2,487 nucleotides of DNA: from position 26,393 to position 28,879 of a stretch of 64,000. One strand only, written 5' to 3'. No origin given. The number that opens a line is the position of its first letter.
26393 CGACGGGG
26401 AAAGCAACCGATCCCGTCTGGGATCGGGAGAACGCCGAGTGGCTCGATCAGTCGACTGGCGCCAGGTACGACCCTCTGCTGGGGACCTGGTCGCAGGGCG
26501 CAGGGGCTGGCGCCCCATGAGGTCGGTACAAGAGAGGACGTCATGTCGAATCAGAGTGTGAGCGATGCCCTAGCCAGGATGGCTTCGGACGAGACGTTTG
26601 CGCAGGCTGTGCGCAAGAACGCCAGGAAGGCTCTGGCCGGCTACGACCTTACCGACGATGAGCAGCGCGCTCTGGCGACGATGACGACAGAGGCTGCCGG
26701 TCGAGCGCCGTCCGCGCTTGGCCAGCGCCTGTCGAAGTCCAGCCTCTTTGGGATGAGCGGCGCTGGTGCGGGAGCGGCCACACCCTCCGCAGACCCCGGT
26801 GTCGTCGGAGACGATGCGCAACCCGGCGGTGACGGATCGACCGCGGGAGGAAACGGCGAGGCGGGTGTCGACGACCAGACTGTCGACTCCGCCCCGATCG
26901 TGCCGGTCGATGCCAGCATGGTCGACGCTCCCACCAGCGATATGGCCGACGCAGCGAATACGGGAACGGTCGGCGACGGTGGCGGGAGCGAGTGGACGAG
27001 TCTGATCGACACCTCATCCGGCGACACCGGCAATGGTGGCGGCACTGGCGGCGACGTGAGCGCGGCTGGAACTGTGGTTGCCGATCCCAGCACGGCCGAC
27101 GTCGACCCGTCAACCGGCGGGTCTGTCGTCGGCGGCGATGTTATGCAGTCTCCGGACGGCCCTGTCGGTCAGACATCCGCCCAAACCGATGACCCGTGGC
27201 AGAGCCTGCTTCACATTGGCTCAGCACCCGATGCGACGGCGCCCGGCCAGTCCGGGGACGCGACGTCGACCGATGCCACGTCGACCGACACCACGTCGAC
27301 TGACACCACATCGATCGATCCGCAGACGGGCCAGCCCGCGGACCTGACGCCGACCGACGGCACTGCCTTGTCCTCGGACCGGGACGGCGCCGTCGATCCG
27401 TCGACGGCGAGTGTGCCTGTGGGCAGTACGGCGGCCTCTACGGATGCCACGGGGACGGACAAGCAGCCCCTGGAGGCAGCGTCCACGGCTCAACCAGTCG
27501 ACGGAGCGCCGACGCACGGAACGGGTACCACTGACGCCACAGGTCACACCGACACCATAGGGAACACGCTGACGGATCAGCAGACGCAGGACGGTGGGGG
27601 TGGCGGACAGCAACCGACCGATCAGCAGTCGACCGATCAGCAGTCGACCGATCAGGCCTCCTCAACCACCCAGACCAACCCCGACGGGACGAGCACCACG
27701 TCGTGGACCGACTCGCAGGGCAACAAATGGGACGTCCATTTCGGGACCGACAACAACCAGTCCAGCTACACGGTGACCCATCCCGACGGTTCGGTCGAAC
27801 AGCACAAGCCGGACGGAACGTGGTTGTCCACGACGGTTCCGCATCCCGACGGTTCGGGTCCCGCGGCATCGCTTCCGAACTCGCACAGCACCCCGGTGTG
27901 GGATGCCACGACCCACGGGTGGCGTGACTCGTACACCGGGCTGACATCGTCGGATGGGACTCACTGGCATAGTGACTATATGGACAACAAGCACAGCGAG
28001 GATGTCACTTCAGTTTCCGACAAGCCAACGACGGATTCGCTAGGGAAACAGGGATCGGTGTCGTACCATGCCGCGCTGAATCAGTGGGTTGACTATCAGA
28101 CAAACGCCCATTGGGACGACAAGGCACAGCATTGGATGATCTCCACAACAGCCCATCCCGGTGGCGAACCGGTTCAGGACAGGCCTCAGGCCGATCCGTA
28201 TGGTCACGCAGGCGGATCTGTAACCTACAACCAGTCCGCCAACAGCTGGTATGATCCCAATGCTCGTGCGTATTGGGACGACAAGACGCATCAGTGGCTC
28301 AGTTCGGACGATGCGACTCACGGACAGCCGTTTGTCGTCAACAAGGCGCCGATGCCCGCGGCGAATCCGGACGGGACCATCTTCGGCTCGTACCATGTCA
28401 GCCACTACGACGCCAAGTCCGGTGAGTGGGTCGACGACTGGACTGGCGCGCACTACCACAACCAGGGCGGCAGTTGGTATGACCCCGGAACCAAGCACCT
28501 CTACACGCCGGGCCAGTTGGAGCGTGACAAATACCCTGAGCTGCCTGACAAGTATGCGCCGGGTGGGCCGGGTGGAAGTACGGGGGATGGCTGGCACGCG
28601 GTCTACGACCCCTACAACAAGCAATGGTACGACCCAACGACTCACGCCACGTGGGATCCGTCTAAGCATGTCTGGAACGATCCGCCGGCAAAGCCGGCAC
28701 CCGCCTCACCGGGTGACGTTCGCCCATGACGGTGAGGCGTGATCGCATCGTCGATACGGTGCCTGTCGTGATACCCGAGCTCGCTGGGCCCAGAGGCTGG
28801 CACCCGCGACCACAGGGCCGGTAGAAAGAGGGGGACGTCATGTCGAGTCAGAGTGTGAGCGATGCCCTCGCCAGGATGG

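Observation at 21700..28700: Paralogs 3 to 5 are built from degenerate ~22-aa aromatic repeats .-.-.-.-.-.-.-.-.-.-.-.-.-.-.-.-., reminiscent of cell-wall-binding or YD-type repeats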

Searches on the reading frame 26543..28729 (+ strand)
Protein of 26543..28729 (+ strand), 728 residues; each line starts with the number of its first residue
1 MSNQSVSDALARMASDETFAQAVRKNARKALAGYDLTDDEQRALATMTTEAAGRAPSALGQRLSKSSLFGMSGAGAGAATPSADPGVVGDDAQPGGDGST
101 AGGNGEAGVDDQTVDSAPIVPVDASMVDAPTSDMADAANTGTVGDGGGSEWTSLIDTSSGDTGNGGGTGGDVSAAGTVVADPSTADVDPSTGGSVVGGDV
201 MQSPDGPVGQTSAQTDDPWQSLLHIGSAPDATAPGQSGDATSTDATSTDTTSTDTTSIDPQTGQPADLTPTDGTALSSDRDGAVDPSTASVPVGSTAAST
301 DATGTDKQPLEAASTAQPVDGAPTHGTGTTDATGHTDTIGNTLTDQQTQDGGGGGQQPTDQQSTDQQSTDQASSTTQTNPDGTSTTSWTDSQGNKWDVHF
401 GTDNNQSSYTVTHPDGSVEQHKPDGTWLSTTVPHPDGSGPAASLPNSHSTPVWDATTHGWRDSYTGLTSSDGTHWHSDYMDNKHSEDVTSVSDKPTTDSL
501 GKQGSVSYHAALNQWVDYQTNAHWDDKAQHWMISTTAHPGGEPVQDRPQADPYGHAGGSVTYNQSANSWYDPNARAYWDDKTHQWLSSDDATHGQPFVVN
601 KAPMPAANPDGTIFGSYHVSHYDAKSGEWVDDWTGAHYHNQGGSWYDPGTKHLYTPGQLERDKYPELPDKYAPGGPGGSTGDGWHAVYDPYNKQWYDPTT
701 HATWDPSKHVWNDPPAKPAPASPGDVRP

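Call 6: search_protein_families(library=pfam, proteins=[window:26543-28729:+], max_evalue=1)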
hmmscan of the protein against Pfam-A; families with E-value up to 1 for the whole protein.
window:26543-28729:+ (728 aa): 3 families
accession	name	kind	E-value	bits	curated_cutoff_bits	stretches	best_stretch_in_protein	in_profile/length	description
PF17780.6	OCRE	-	0.0035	17.8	24.7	2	562-592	15-45/52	OCRE domain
PF07202.18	Tcp10_C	-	0.0052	16.8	36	1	411-426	7-22/35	T-complex protein 10 C-terminus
PF14407.11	Frankia_peptide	-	0.02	15.6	48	1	11-56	7-54/63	Ribosomally synthesized peptide prototyped by Frankia Franean1_4349.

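Call 7: search_protein_families(library=ncbifam, proteins=[window:26543-28729:+], max_evalue=1)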
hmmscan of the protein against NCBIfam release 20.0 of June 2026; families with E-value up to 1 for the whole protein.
window:26543-28729:+ (728 aa): 2 families
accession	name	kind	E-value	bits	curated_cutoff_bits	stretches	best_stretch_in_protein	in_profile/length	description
NF038399.1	NH_RiPP_Os17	domain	7.5e-10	38.8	40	1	5-64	2-63/63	Os1348 family NHLP clan protein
TIGR04509.1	mod_pep_NH_fam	subfamily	0.61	10.2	34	1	2-41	3-41/87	NHLP-related RiPP peptide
